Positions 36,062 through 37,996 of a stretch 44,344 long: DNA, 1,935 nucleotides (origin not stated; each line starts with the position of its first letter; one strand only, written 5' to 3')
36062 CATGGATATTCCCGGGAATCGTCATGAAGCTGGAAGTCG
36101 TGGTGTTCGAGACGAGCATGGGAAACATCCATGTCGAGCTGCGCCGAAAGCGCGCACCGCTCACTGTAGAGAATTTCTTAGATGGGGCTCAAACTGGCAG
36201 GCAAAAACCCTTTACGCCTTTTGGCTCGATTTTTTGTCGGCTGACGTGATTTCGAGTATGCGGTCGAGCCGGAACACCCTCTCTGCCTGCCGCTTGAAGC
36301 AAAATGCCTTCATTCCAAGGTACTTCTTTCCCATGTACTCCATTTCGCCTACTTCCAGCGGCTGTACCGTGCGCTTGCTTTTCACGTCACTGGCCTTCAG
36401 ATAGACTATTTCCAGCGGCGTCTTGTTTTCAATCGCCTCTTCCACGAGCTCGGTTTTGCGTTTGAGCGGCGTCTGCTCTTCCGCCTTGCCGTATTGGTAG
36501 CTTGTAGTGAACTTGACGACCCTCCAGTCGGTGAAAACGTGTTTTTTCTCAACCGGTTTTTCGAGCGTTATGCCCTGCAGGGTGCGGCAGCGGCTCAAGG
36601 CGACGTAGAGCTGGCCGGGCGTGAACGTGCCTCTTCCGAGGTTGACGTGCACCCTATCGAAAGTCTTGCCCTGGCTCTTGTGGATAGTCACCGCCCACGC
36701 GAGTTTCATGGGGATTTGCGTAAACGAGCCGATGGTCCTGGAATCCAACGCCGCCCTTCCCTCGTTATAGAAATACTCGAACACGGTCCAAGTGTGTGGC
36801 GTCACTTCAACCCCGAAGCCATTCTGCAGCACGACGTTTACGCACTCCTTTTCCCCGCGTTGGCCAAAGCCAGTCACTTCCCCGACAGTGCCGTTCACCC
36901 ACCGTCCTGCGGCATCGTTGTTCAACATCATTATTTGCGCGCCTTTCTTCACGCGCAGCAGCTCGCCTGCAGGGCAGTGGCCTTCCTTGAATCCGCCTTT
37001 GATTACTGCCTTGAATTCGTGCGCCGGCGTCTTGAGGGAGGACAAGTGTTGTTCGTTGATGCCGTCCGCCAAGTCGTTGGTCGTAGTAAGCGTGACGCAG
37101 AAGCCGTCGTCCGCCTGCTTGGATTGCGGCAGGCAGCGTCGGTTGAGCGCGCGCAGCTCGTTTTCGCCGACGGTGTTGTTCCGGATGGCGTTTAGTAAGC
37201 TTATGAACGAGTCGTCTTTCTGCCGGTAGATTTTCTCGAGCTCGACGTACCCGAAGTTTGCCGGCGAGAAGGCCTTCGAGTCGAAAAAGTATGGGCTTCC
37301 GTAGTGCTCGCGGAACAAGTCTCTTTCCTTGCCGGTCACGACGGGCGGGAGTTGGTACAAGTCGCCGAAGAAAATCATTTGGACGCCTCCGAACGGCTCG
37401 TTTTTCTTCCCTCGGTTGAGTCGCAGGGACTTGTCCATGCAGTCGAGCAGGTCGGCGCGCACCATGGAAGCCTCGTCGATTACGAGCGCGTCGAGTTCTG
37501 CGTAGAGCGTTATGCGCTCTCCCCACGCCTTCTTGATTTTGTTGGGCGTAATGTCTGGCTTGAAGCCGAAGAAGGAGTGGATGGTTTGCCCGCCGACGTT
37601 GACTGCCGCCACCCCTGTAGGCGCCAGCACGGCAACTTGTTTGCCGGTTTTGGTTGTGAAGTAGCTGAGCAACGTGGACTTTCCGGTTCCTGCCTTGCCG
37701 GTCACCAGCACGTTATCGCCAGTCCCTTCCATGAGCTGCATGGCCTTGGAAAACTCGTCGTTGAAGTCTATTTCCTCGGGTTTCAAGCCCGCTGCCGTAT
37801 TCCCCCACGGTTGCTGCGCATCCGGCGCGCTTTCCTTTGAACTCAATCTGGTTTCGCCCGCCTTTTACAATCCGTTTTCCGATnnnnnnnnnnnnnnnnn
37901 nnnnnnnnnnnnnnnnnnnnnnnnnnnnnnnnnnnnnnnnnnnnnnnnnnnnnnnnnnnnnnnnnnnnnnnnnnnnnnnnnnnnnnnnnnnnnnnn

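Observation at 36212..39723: wHTH / HerA-like ATPase / Pif1-family helicase with WYL tail: candidate undescribed defence or mobile-element module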

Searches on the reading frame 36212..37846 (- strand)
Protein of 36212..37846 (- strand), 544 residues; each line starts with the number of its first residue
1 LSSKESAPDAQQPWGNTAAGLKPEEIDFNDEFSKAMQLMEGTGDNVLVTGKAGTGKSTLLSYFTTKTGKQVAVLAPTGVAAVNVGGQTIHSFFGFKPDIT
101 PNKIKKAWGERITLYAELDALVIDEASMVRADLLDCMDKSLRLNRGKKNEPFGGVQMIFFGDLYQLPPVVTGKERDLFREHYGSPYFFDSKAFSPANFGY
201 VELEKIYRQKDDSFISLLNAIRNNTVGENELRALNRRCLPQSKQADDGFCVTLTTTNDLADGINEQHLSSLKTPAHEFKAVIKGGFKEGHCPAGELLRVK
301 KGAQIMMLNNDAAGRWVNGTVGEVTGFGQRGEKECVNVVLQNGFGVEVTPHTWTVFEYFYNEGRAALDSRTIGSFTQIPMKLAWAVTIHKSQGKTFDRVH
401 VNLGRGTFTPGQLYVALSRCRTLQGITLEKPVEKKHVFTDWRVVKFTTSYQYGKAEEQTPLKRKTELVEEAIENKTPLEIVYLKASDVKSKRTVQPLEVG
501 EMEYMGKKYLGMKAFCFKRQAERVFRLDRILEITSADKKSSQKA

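Call 3: search_protein_families(library=pfam, proteins=[window:36212-37846:-], max_evalue=0.1)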
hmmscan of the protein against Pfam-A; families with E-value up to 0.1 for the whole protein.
window:36212-37846:- (544 aa): 20 families
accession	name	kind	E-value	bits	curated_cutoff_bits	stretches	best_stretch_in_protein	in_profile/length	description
PF05970.20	PIF1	-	4.6e-28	98.8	25.9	1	38-223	17-214/223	PIF1-like helicase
PF13604.12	AAA_30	-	8.4e-15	55.4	27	1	35-234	9-180/191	AAA domain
PF13245.12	AAA_19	-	3.5e-11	43.9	25.1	1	44-169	12-132/134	AAA domain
PF13280.12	WYL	-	2.1e-09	37.7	21.8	1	466-534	4-69/70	WYL domain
PF13538.12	UvrD_C_2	-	6.8e-06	26.3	27.4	1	382-422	1-47/52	UvrD-like helicase C-terminal domain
PF02689.20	Herpes_Helicase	-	7.4e-06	24.7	27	1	385-428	732-776/808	Helicase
PF01443.25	Viral_helicase1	-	4e-05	24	21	0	381-422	178-222/228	Viral superfamily 1 RNA helicase core domain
PF13191.12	AAA_16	-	6.4e-05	23.9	32.6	1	38-74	19-56/167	AAA ATPase domain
PF13479.12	AAA_24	-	0.00016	22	27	1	45-147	4-94/195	AAA domain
PF13401.12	AAA_22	-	0.00018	22.2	27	1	44-162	6-123/130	AAA domain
PF21530.3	Pif1_2B_dom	-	0.00024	21.2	23.9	1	291-327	10-47/47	DNA helicase Pif1, 2B domain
PF25199.1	nSTAND_NTPase5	-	0.00075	19.8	34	1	29-61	25-59/145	Novel STAND NTPase 5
PF13555.12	AAA_29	-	0.0016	18.6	27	1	41-60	21-39/61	P-loop containing region of AAA domain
PF00270.35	DEAD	-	0.0034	17.6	26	1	35-84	7-61/167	DEAD/DEAH box helicase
PF03308.22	MeaB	-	0.0077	15.7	23.1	1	40-75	30-68/273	Methylmalonyl Co-A mutase-associated GTPase MeaB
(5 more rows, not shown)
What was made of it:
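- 36212..37846 (-): Pif1-family SF1B helicase with a C-terminal WYL domain (544 aa). The WYL domain spans about 36245-36451. PF05970 matches at E 5e-28 and PF13280 at E 2e-9 (call 3).
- On Pif1-WYL helicases (TePif1/SsPif1/DdPif1 type): PF05970 matches at E 5e-28 (call 3). PF13280 scores 37.7 bits against a cut-off of 21.8 (call 3).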

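Call 4: search_protein_families(library=padloc, proteins=[window:36212-37846:-], max_evalue=0.1)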
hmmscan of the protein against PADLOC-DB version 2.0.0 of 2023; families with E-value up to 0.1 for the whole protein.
window:36212-37846:- (544 aa): 18 families
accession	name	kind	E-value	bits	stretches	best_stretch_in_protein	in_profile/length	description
PDLC05065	PDC-S68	-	1.8e-23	80.3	2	33-211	611-783/1221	-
PDLC05066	PDC-S68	-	3.7e-20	69.6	2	47-173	597-725/1202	-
PDLC05064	PDC-S68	-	4.1e-19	65.8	2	46-265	703-911/1273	-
PDLC01734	typeIV_RecD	-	2e-18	64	2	46-225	357-519/763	RecD_0_IVD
PDLC01148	RecD_like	-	3e-14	50.2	2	46-214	331-478/719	RecD/Tra ATPase fused to N-terminal HHH domain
PDLC05035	PDC-S53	-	1.5e-13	47.7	2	37-226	504-662/900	-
PDLC04475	PDC-M16A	-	1.3e-11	41.8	2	37-221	25-228/721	-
PDLC03787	RTasWYL-YodC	-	3.5e-11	40.8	1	450-536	271-350/354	DRT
PDLC01457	WYL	-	4.3e-11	40.8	1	452-541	115-199/229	"CAS-I,CAS-II,CAS-III,CAS-IV,CAS-V,CAS-VI; associated_signaling"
PDLC04476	PDC-M16A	-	1e-10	38.7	1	44-220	26-222/691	-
PDLC01652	WYL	-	1.7e-07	29.7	1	463-535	18-79/162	"CAS-I,CAS-II,CAS-III,CAS-IV,CAS-V,CAS-VI; associated_signaling"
PDLC04472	PDC-M16A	-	4.3e-07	26.7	1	44-129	241-344/930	-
PDLC04474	PDC-M16A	-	7.7e-05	19.3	1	376-405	642-671/917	-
PDLC02372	Nhi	-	0.00069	16.4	1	40-135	196-281/470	-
PDLC04140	mad8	-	0.00085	16.9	1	13-67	5-51/314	mads_8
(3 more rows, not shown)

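Call 5: search_protein_families(library=ncbifam, proteins=[window:36212-37846:-], max_evalue=0.1)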
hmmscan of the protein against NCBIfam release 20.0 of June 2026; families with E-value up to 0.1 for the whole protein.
window:36212-37846:- (544 aa): 16 families
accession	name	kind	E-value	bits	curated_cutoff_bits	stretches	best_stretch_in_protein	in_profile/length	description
TIGR01448.2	helicase_RecD2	equivalog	1e-18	66.9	500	2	25-227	314-495/713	SF1B family DNA helicase RecD2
TIGR01447.1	recD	equivalog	9.8e-18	64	310.15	2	53-216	204-363/597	exodeoxyribonuclease V subunit alpha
TIGR02768.1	TraA_Ti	equivalog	3.7e-15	55.3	590.45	2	27-212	359-516/751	Ti-type conjugative transfer relaxase TraA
NF010464.0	PRK13889.1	subfamily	5.6e-13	47.7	1015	2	29-132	348-448/992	conjugal transfer relaxase TraA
NF008127.0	PRK10875.1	equivalog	1e-05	24.3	671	0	74-137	232-289/619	exodeoxyribonuclease V subunit alpha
NF010402.0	PRK13826.1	subfamily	0.00013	20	1317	1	383-421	693-730/1102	Dtr system oriT relaxase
NF047389.1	ATPase_Sll1717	subfamily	0.0016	17.6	75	1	36-83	27-70/454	P-loop ATPase, Sll1717 family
NF000355.4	ribo_prot_ABC_F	equivalog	0.0033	16.3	380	1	37-66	333-362/499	ribosomal protection-like ABC-F family protein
TIGR00750.1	lao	equivalog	0.0096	15.1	240.75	1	40-75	31-69/300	methylmalonyl Co-A mutase-associated GTPase MeaB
TIGR02928.1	TIGR02928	subfamily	0.019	13.8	181.3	1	35-70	34-67/366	orc1/cdc6 family replication initiation protein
NF006799.0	PRK09302.1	equivalog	0.024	13.2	408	1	43-67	273-297/515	circadian clock protein KaiC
TIGR02868.1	CydC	equivalog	0.027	13.1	329.05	1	34-65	352-383/530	thiol reductant ABC exporter subunit CydC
TIGR03608.1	L_ocin_972_ABC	subfamily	0.055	12.9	254.85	0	35-63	16-44/206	putative bacteriocin export ABC transporter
NF004072.0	PRK05580.2-4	equivalog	0.061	11.6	1030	1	27-110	121-206/648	primosomal protein N'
TIGR00231.1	small_GTP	domain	0.081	12.7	42.5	0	45-70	5-30/164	GTP-binding protein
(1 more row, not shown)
